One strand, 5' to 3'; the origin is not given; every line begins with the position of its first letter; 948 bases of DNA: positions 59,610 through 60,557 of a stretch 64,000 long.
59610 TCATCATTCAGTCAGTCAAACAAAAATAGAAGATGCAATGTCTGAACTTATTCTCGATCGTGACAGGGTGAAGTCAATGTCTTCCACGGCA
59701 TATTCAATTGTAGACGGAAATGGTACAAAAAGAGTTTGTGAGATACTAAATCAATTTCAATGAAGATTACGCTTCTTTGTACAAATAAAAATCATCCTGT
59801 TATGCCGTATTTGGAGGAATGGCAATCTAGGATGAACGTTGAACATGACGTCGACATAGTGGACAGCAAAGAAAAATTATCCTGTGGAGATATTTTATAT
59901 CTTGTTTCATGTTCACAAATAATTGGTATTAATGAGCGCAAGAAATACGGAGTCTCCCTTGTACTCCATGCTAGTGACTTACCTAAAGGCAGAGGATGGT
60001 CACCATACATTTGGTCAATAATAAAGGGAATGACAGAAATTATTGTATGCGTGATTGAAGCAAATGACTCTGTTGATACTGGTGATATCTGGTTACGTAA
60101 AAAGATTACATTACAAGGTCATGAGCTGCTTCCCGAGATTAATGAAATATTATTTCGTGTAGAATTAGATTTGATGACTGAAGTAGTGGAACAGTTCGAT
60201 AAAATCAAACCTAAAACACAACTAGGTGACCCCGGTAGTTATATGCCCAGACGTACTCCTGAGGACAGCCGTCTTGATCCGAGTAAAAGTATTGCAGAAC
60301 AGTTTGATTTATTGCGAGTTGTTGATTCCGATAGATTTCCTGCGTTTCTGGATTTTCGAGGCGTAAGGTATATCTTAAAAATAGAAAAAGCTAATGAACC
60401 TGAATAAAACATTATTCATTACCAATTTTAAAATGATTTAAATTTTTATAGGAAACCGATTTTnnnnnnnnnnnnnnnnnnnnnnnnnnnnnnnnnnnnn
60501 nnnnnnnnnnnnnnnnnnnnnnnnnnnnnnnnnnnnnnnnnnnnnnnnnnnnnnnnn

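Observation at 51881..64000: Non-canonical pseudaminic-acid-type nonulosonic acid cluster with extra tailoring enzymes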

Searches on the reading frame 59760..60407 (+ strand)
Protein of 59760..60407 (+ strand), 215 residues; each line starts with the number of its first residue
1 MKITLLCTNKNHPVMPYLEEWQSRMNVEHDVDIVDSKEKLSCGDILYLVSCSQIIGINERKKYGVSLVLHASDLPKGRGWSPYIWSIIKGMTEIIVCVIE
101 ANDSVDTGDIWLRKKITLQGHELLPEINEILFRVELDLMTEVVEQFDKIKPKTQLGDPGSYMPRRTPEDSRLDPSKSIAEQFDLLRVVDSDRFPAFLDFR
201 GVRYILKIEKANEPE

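Call 3: search_protein_families(library=ncbifam, proteins=[window:59760-60407:+], max_evalue=0.00001)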
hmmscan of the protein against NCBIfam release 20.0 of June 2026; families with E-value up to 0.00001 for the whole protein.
window:59760-60407:+ (215 aa): 4 families
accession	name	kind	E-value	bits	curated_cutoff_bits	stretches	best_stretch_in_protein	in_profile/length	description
TIGR00460.1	fmt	equivalog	4.9e-13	48.9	201.5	1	6-188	52-228/315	methionyl-tRNA formyltransferase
NF005414.0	PRK06988.1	equivalog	6e-13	48.4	316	1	67-209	103-247/311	formyltransferase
NF005998.1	PRK08125.1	equivalog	5.5e-12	44.9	777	1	66-200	100-235/649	bifunctional UDP-4-amino-4-deoxy-L-arabinose formyltransferase/UDP-glucuronic acid oxidase ArnA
NF005755.0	PRK07579.1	equivalog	2.7e-07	30.6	238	1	69-150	91-176/245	dTDP-4-amino-4,6-dideoxyglucose formyltransferase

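Call 4: search_protein_families(library=pfam, proteins=[window:59760-60407:+], max_evalue=0.00001)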
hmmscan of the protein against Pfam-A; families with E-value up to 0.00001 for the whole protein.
window:59760-60407:+ (215 aa): 1 family
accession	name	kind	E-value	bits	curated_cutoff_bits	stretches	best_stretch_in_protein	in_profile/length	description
PF00551.24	Formyl_trans_N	-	4.3e-10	40.1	26.1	1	9-142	47-180/181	Formyl transferase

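Call 13: search_solved_structures(query=window:59760-60407:+, max_evalue=0.001)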
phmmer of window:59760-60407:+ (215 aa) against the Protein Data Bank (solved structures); distinct sequences matched with E-value up to 0.001: 23.
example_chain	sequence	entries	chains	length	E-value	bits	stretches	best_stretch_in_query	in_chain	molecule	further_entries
1zgh_A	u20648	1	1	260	4e-13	52.7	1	65-208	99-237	Methionyl-tRNA formyltransferase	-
3tqq_A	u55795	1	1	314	1.3e-07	34.6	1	43-187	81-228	Methionyl-tRNA formyltransferase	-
4yfv_A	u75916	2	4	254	2.7e-06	30.4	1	45-210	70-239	VioF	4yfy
4qpd_A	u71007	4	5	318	3.3e-06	30.1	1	30-175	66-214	10-formyltetrahydrofolate dehydrogenase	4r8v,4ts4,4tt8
5vyt_A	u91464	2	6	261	6.1e-06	29.2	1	66-201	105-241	Gdp-mannose 4,6-dehydratase / gdp-4-amino-4,6-dideoxy-d-mannose formyltransferase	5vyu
4qpc_A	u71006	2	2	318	7.9e-06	28.8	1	30-144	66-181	10-formyltetrahydrofolate dehydrogenase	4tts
5vys_A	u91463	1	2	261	8.4e-06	28.8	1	66-201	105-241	Gdp-mannose 4,6-dehydratase / gdp-4-amino-4,6-dideoxy-d-mannose formyltransferase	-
5vyr_A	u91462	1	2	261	8.4e-06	28.7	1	66-201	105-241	Gdp-mannose 4,6-dehydratase / gdp-4-amino-4,6-dideoxy-d-mannose formyltransferase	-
2bw0_A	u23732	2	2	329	9e-06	28.7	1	20-142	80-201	10-FORMYLTETRAHYDROFOLATE DEHYDROGENASE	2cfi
1s3i_A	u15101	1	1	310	1.6e-05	27.8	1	42-141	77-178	10-formyltetrahydrofolate dehydrogenase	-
4nv1_C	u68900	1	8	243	2.5e-05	27.2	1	68-207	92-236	Formyltransferase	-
6v33_A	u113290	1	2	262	4.7e-05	26.3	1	41-208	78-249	dTDP-4-amino-4,6-dideoxyglucose formyltransferase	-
6pih_A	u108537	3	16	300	6.8e-05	25.8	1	68-201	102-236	Bifunctional polymyxin resistance protein ArnA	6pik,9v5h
1yrw_A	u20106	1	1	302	6.9e-05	25.8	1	68-201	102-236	protein ArnA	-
2bln_A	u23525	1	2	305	7e-05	25.7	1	68-201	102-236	PROTEIN YFBG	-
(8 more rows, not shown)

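Call 44: search_protein_families(library=ncbifam, proteins=[L087:10549-11775:+, L087:11788-12840:+, L087:12886-13845:+, L087:13908-15098:+, L087:15160-15891:+, L087:15914-16978:+, L087:16991-17782:+, L087:17831-18610:+, L087:18607-19314:+, L087:19311-20099:+], max_evalue=0.00001)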
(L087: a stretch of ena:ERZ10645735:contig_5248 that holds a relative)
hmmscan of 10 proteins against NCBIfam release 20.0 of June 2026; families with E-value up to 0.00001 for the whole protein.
L087:10549-11775:+ (408 aa): 0 families

L087:11788-12840:+ (350 aa): 7 families
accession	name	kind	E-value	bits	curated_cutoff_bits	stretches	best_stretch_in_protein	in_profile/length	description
TIGR01179.1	galE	equivalog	2.3e-21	76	262.3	1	2-259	1-271/332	UDP-glucose 4-epimerase GalE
TIGR01181.1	dTDP_gluc_dehyt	equivalog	1.5e-14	53.8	365.1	1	3-292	2-293/321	dTDP-glucose 4,6-dehydratase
TIGR04180.1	EDH_00030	hypoth_equivalog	1.5e-13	50.5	475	1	3-274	1-266/297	NAD-dependent 4,6-dehydratase LegB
NF043036.1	ErythonDh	equivalog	1.4e-10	40.9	325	1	1-162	1-164/321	D-erythronate dehydrogenase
TIGR02197.1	heptose_epim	equivalog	2.4e-10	40.1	274.6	1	3-173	1-167/316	ADP-glyceromanno-heptose 6-epimerase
NF007956.0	PRK10675.1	subfamily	2e-09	37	394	1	1-181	1-185/338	UDP-glucose 4-epimerase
TIGR01214.1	rmlD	equivalog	1.2e-08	34.4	224.05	1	3-166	2-143/285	dTDP-4-dehydrorhamnose reductase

L087:12886-13845:+ (319 aa): 22 families
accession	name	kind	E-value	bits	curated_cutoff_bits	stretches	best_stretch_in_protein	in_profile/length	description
TIGR01983.1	UbiG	equivalog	1e-17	64.2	102.95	1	66-171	47-150/228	bifunctional 2-polyprenyl-6-hydroxyphenol methylase/3-demethylubiquinol 3-O-methyltransferase UbiG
TIGR02021.1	BchM-ChlM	equivalog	6.3e-14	51.9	158.9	1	53-151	39-132/218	magnesium protoporphyrin IX methyltransferase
NF043040.1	corrin_prot_MT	hypoth_equivalog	3.2e-13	49.6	180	1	56-171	29-146/216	corrinoid protein-associated methyltransferase CpaM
TIGR02072.1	BioC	equivalog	5.6e-12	46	184.95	1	58-188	23-148/244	malonyl-ACP O-methyltransferase BioC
NF008264.0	PRK11036.1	equivalog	2.7e-09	36.9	366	1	59-170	35-145/261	tRNA uridine 5-oxyacetic acid(34) methyltransferase CmoM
TIGR04290.1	meth_Rta_06860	hypoth_equivalog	4.2e-09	36.2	300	1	67-163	48-141/226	TIGR04290 family methyltransferase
NF053839.1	CPFASynBruc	equivalog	1e-08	34.6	600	1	68-175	174-279/410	cyclopropane fatty acid synthase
NF040703.1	cyclopro_CfaB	exception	1e-08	34.4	650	1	70-173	161-264/393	C17 cyclopropane fatty acid synthase CfaB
NF041536.1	ArsM_DUF2284_UU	exception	1.7e-08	33.3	575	1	69-171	77-179/459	arsenite methyltransferase/DUF2284 domain selenoprotein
TIGR04345.1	ovoA_Cterm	equivalog_domain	1.8e-08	34.2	170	1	56-112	31-84/242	putative 4-mercaptohistidine N1-methyltransferase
NF045667.1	MTase_DVU1556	equivalog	1.2e-07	31.5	155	1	68-112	22-67/213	DVU_1556 family methyltransferase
NF040539.1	AST_met_ArsM_2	exception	1.3e-07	31.7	240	1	68-172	56-163/262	putative arsinothricin biosynthesis methyltransferase ArsM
NF041537.1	ArsM_AhpD_UU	exception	2e-07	30.1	510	1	70-171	78-179/345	arsenite methyltransferase/AhpD domain selenoprotein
NF011650.0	PRK15068.1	equivalog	2.3e-07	30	209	1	67-171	121-224/324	tRNA 5-methoxyuridine(34)/uridine 5-oxyacetic acid(34) synthase CmoB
NF008686.0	PRK11705.1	equivalog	3.3e-07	29.7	400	1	70-173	169-266/383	cyclopropane fatty acyl phospholipid synthase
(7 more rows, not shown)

L087:13908-15098:+ (396 aa): 8 families
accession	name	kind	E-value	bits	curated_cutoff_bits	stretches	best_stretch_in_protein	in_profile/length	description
TIGR00089.1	TIGR00089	subfamily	1.8e-48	165.4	251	1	11-341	9-342/429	MiaB/RimO family radical SAM methylthiotransferase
TIGR01578.1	MiaB-like-B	hypoth_equivalog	5.5e-45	153.9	314.7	1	11-316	9-310/421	tRNA (N(6)-L-threonylcarbamoyladenosine(37)-C(2))-methylthiotransferase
TIGR01579.1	MiaB-like-C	equivalog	3.3e-36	125.5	357.05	1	15-316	10-316/416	tRNA (N(6)-L-threonylcarbamoyladenosine(37)-C(2))-methylthiotransferase MtaB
TIGR01125.1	TIGR01125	equivalog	5.1e-36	124.7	356.95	1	17-326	15-325/432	30S ribosomal protein S12 methylthiotransferase RimO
TIGR01574.1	miaB-methiolase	equivalog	2.8e-25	89.3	355.3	1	11-360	9-366/437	tRNA (N6-isopentenyl adenosine(37)-C2)-methylthiotransferase MiaB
NF010916.0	PRK14336.1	equivalog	3.9e-12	45.7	606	1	143-322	127-308/418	tRNA (N6-isopentenyl adenosine(37)-C2)-methylthiotransferase MiaB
TIGR04013.1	B12_SAM_MJ_1487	hypoth_equivalog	3.6e-11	42.5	251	1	137-319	144-334/382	TIGR04013 family B12-binding domain/radical SAM domain-containing protein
TIGR04014.1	B12_SAM_MJ_0865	equivalog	2.3e-08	33.2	360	1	142-315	161-333/434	methyl-coenzyme M reductase glutamine C-methyltransferase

L087:15160-15891:+ (243 aa): 1 family
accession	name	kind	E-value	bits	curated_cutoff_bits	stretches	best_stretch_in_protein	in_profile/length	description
NF045824.1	RhmsylMtase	equivalog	7.7e-30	104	400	1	28-242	19-225/226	rhamnosyl O-methyltransferase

L087:15914-16978:+ (354 aa): 1 family
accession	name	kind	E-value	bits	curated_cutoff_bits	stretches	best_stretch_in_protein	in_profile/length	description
TIGR04440.1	glyco_TIGR04440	domain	9.1e-37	126.9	70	1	9-214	2-215/215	TIGR00180 family glycosyltransferase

L087:16991-17782:+ (263 aa): 0 families

L087:17831-18610:+ (259 aa): 0 families

L087:18607-19314:+ (235 aa): 23 families
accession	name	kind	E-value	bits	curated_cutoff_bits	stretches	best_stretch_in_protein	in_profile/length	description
TIGR04290.1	meth_Rta_06860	hypoth_equivalog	1.1e-11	44.6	300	1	88-161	51-125/226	TIGR04290 family methyltransferase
NF011529.0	PRK14968.1-3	equivalog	4.8e-11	42.4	162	1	85-159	33-106/198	putative methyltransferase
TIGR01983.1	UbiG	equivalog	2.6e-10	40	102.95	1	87-191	50-155/228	bifunctional 2-polyprenyl-6-hydroxyphenol methylase/3-demethylubiquinol 3-O-methyltransferase UbiG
NF047649.1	MTase_UXPK_star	exception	1.3e-09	37.5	460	1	84-187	75-181/283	methyltransferase/UXPK-star double selenoprotein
NF008992.0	PRK12335.1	equivalog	1.4e-09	37.5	303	1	83-187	120-223/289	SAM-dependent methyltransferase TehB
NF008405.0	PRK11207.1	equivalog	2.2e-09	37.1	218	1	82-189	27-134/198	tellurite resistance methyltransferase TehB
NF043040.1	corrin_prot_MT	hypoth_equivalog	2.3e-09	37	180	1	74-187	29-147/216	corrinoid protein-associated methyltransferase CpaM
TIGR02072.1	BioC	equivalog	2.8e-09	37.1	184.95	1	87-187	35-132/244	malonyl-ACP O-methyltransferase BioC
NF002463.0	PRK01683.1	equivalog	4.1e-09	36.4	297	1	87-186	32-127/258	trans-aconitate 2-methyltransferase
TIGR02021.1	BchM-ChlM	equivalog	5.7e-09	35.7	158.9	1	88-160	56-127/218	magnesium protoporphyrin IX methyltransferase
NF053839.1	CPFASynBruc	equivalog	1.6e-08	33.9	600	1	83-189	171-278/410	cyclopropane fatty acid synthase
NF041536.1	ArsM_DUF2284_UU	exception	1.8e-08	33.1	575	1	84-189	74-182/459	arsenite methyltransferase/DUF2284 domain selenoprotein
NF041537.1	ArsM_AhpD_UU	exception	4.7e-08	32.2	510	1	84-188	74-181/345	arsenite methyltransferase/AhpD domain selenoprotein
TIGR00479.1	rumA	equivalog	8.9e-08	31.4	183.55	1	85-145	292-352/432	23S rRNA (uracil(1939)-C(5))-methyltransferase RlmD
TIGR00477.1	tehB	equivalog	1.3e-07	31.2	219.5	1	82-189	70-176/238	tellurite resistance methyltransferase TehB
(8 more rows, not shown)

L087:19311-20099:+ (262 aa): 4 families
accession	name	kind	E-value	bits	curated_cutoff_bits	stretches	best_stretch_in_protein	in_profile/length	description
TIGR01983.1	UbiG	equivalog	3.7e-10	39.5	102.95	1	68-168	46-152/228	bifunctional 2-polyprenyl-6-hydroxyphenol methylase/3-demethylubiquinol 3-O-methyltransferase UbiG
NF045667.1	MTase_DVU1556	equivalog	5.7e-09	35.7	155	1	61-215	12-163/213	DVU_1556 family methyltransferase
NF008686.0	PRK11705.1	equivalog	3.5e-08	32.9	400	1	70-167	166-265/383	cyclopropane fatty acyl phospholipid synthase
NF053839.1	CPFASynBruc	equivalog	6.3e-06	25.4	600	1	69-167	172-276/410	cyclopropane fatty acid synthase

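Call 70: find_homologous_proteins(query=window:59760-60407:+, max_evalue=0.00001)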
Query window:59760-60407:+ (215 aa): 2061 proteins with E <= 0.00001 among 2143 candidates; the best 120 are listed.
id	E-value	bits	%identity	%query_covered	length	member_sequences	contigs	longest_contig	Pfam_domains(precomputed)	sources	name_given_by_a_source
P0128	5.5e-141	485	100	100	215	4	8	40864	PF00551.25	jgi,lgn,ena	-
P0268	7.8e-95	335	69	99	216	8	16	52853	PF00551.25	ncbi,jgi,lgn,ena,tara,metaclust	tara:strand:- start:49 stop:699 length:651 start_codon:yes stop_codon:yes gene_type:complete|metaclu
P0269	3.0e-87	310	62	100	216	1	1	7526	PF00551.25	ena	-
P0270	3.9e-87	309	63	98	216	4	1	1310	PF00551.25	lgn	-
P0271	2.0e-86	307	63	99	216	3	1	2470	PF00551.25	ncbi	-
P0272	3.7e-86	306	62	100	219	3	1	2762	PF00551.25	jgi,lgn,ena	-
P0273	4.2e-86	306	63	100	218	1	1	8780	PF00551.25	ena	-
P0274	8.9e-86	305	61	98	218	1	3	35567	PF00551.25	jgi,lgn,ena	-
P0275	1.3e-85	304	62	99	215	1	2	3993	PF00551.25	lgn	-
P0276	1.4e-85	304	61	98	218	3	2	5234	PF00551.25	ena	-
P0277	1.5e-85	304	62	98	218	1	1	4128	PF00551.25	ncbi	-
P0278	1.7e-85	304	61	100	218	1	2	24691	PF00551.25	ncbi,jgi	jgi:methionyl-tRNA formyltransferase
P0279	1.2e-84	301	62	99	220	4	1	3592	PF00551.25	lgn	-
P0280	1.2e-84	301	60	98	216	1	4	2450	PF00551.25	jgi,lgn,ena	-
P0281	5.3e-84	299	61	99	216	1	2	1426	PF00551.25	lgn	-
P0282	9.5e-84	298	61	100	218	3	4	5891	PF00551.25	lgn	-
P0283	1.0e-83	298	63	98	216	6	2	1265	PF00551.25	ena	-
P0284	1.2e-83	298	61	98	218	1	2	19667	PF00551.25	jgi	-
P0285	1.3e-83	298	62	100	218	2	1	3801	PF00551.25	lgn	-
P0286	1.4e-83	298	63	98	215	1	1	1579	PF00551.25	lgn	-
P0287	2.1e-83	297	61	100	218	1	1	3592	PF00551.25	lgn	-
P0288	4.9e-83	296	62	98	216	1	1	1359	PF00551.25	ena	-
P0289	6.1e-83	296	61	98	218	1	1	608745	PF00551.25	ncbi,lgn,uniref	ncbi:MAG TPA: formyltransferase family protein [Steroidobacter sp.]|uniref:formyltransferase family 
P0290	8.1e-83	295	63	98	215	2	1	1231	PF00551.25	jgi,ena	-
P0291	8.8e-83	295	61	95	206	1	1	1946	PF00551.25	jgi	-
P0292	1.0e-82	295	64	98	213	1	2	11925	PF00551.25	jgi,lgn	jgi:methionyl-tRNA formyltransferase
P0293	1.1e-82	295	60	100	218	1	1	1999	PF00551.25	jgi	jgi:methionyl-tRNA formyltransferase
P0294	1.5e-82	294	59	98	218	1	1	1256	PF00551.25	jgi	jgi:methionyl-tRNA formyltransferase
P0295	2.3e-82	294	62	98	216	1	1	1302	PF00551.25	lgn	-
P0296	2.5e-82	294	61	98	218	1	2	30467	PF00551.25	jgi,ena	jgi:methionyl-tRNA formyltransferase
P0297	3.6e-82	293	62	99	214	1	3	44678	PF00551.25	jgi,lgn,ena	-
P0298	5.3e-82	293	60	98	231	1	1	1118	PF00551.25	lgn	-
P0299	5.5e-82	293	64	98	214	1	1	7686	PF00551.25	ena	-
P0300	6.5e-82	292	62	98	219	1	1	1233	PF00551.25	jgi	jgi:methionyl-tRNA formyltransferase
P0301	8.8e-82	292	58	100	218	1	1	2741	PF00551.25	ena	-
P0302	1.1e-81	292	61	98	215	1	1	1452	PF00551.25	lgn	-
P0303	1.5e-81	291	60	98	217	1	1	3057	PF00551.25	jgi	jgi:methionyl-tRNA formyltransferase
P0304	1.7e-81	291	59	98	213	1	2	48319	PF00551.25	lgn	-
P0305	1.7e-81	291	59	99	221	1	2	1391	PF00551.25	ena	-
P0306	2.1e-81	291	61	98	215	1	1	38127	PF00551.25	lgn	-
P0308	3.0e-81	290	62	99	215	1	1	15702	PF00551.25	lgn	-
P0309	3.8e-81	290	62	99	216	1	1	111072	PF00551.25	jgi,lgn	jgi:methionyl-tRNA formyltransferase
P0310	4.6e-81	290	62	98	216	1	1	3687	PF00551.25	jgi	jgi:methionyl-tRNA formyltransferase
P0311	5.3e-81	289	62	98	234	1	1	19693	PF00551.25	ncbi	-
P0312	7.5e-81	289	59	99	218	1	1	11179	PF00551.25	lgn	-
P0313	8.2e-81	289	62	98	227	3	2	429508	PF00551.25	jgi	jgi:methionyl-tRNA formyltransferase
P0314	8.5e-81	289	61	98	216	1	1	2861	PF00551.25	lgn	-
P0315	8.5e-81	289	61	98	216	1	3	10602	PF00551.25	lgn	-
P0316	1.0e-80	288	62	98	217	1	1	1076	PF00551.25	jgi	jgi:methionyl-tRNA formyltransferase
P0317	1.1e-80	288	61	98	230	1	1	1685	PF00551.25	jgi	jgi:methionyl-tRNA formyltransferase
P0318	1.2e-80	288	60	98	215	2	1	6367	PF00551.25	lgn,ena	-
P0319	1.3e-80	288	61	99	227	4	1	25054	PF00551.25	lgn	-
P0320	1.5e-80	288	61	99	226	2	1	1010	PF00551.25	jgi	jgi:methionyl-tRNA formyltransferase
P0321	2.0e-80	287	61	99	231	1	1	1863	PF00551.25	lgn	-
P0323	2.6e-80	287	62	99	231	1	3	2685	PF00551.25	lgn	-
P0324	3.3e-80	287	59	100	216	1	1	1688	PF00551.25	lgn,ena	-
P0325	3.6e-80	287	61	98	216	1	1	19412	PF00551.25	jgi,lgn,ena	-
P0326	3.6e-80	287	60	99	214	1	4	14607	PF00551.25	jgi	jgi:methionyl-tRNA formyltransferase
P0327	3.7e-80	287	61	98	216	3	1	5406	PF00551.25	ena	-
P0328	4.1e-80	286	61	98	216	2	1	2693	PF00551.25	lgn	-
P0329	4.6e-80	286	60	98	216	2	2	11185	PF00551.25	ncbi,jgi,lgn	jgi:methionyl-tRNA formyltransferase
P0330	4.6e-80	286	58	98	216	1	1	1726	PF00551.25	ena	-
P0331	5.0e-80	286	62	98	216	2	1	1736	PF00551.25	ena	-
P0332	6.1e-80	286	61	99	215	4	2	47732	PF00551.25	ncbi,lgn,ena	-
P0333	6.5e-80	286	62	98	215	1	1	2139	PF00551.25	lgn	-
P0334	7.0e-80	286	61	98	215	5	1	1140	PF00551.25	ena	-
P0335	7.3e-80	286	61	99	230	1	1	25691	PF00551.25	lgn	-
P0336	8.3e-80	285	61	98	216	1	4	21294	PF00551.25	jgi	jgi:methionyl-tRNA formyltransferase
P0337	8.3e-80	285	57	98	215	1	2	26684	PF00551.25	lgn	-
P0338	1.0e-79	285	63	98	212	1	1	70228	PF00551.25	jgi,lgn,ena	-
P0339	1.0e-79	285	58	100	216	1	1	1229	PF00551.25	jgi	jgi:methionyl-tRNA formyltransferase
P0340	1.1e-79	285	60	98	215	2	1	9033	PF00551.25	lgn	-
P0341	1.2e-79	285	61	100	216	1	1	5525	PF00551.25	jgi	jgi:methionyl-tRNA formyltransferase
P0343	1.4e-79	285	61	98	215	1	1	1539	PF00551.25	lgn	-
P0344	1.6e-79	285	60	99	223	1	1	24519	PF00551.25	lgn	-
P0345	1.7e-79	284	58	99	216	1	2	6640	PF00551.25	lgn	-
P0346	1.7e-79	284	60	98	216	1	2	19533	PF00551.25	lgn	-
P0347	1.8e-79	284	62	98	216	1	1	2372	PF00551.25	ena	-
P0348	1.9e-79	284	59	99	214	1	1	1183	PF00551.25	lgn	-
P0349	2.3e-79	284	61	98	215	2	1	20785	PF00551.25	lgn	-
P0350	2.3e-79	284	60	99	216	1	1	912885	PF00551.25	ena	-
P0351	2.5e-79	284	59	98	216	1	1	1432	PF00551.25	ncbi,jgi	jgi:methionyl-tRNA formyltransferase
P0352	2.6e-79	284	54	99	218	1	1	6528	PF00551.25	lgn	-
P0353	2.6e-79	284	57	99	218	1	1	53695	PF00551.25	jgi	jgi:methionyl-tRNA formyltransferase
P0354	2.6e-79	284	59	99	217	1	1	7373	PF00551.25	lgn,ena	-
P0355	2.8e-79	284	60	98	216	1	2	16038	PF00551.25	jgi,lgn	jgi:methionyl-tRNA formyltransferase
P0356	2.8e-79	284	60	99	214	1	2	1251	PF00551.25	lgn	-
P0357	2.8e-79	284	58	100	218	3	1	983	PF00551.25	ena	-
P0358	3.3e-79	283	61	98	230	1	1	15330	PF00551.25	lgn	-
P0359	3.6e-79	283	61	99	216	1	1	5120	PF00551.25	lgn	-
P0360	3.7e-79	283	59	99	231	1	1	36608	PF00551.25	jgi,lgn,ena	-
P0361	3.9e-79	283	61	98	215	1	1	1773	PF00551.25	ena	-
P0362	4.0e-79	283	60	98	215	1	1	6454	PF00551.25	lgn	-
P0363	4.7e-79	283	61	98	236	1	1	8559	PF00551.25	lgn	-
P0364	5.5e-79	283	58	100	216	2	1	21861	PF00551.25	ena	-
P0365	5.6e-79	283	59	99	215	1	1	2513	PF00551.25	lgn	-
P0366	5.7e-79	283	59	98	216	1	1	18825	PF00551.25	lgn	-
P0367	5.9e-79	283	61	98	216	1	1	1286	PF00551.25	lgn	-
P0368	6.7e-79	282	61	99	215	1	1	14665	PF00551.25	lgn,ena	-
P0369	6.9e-79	282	60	98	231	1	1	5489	PF00551.25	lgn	-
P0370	7.5e-79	282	59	100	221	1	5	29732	PF00551.25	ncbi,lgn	-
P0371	8.6e-79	282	59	98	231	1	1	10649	PF00551.25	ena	-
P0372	8.7e-79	282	60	99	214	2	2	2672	PF00551.25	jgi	jgi:methionyl-tRNA formyltransferase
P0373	8.9e-79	282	59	98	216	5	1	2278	PF00551.25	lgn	-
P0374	9.2e-79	282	59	100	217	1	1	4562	PF00551.25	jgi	jgi:methionyl-tRNA formyltransferase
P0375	9.3e-79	282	61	98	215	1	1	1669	PF00551.25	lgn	-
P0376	9.7e-79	282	59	99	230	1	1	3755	PF00551.25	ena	-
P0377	1.0e-78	282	61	98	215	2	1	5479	PF00551.25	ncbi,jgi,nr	ncbi:MAG: UDP-glucuronic acid dehydrogenase [Gammaproteobacteria bacterium]|nr:MAG: UDP-glucuronic a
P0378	1.0e-78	282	60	99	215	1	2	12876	PF00551.25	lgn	-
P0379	1.1e-78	282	57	99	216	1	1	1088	PF00551.25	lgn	-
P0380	1.1e-78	282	57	99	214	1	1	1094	PF00551.25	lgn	-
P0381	1.1e-78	282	58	99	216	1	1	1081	PF00551.25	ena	-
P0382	1.2e-78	282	60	98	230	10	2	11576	PF00551.25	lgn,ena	-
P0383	1.2e-78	282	59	98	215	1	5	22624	PF00551.25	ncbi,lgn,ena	-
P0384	1.3e-78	282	58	98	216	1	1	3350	PF00551.25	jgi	jgi:methionyl-tRNA formyltransferase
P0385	1.3e-78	282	58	98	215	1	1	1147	PF00551.25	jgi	jgi:methionyl-tRNA formyltransferase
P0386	1.4e-78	281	61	98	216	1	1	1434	PF00551.25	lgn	-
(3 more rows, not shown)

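Call 75: search_protein_families(library=pfam, proteins=[L087:15914-16978:+, L087:17831-18610:+, L087:10549-11775:+], max_evalue=0.01)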
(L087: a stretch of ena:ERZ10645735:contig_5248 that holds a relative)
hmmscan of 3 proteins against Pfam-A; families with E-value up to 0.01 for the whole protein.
L087:15914-16978:+ (354 aa): 0 families

L087:17831-18610:+ (259 aa): 0 families

L087:10549-11775:+ (408 aa): 5 families
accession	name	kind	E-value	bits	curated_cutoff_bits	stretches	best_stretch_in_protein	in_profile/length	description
PF08484.17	Methyltransf_14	-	2.6e-62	209.8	23.5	1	245-402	2-160/160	C-methyltransferase C-terminal domain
PF08421.16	Methyltransf_13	-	9.8e-20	70.9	31.3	1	3-64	1-62/62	Putative zinc binding domain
PF13489.12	Methyltransf_23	-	1.1e-12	48.4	27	1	94-240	19-164/164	Methyltransferase domain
PF08242.18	Methyltransf_12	-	7.7e-07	30.2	30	1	102-194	1-98/98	Methyltransferase domain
PF08241.18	Methyltransf_11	-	0.0043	18.1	21.2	0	103-195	2-94/95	Methyltransferase domain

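Call 78: predict_structure(alignment_id=A1)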
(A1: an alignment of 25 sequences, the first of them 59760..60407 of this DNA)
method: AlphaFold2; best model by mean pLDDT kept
length: 215 residues; sequences in the alignment: 25
mean_pLDDT: 87.7   pTM: 0.84
mean pLDDT of the five models: 87.7, 75.3, 74.4, 71.6, 70.0
residues with pLDDT >= 90: 110; 70-90: 92; 50-70: 12; < 50: 1
segments of 3 or more residues with pLDDT < 50: none
pLDDT, mean of each block of 10 residues (from residue 1): 95 94 97 96 95 88 93 68 74 90 80 93 90 96 97 83 77 85 84 85 88 72
secondary structure, 60 per line:
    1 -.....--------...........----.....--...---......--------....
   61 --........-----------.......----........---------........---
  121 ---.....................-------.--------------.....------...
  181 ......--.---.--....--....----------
elements in order: E2-6 H15-25 E30-34 E43-48 H57-60 E63-70 H82-88 E93-100 E110-117 H124-144 H167-170 H178-186 E196-199 E202-205
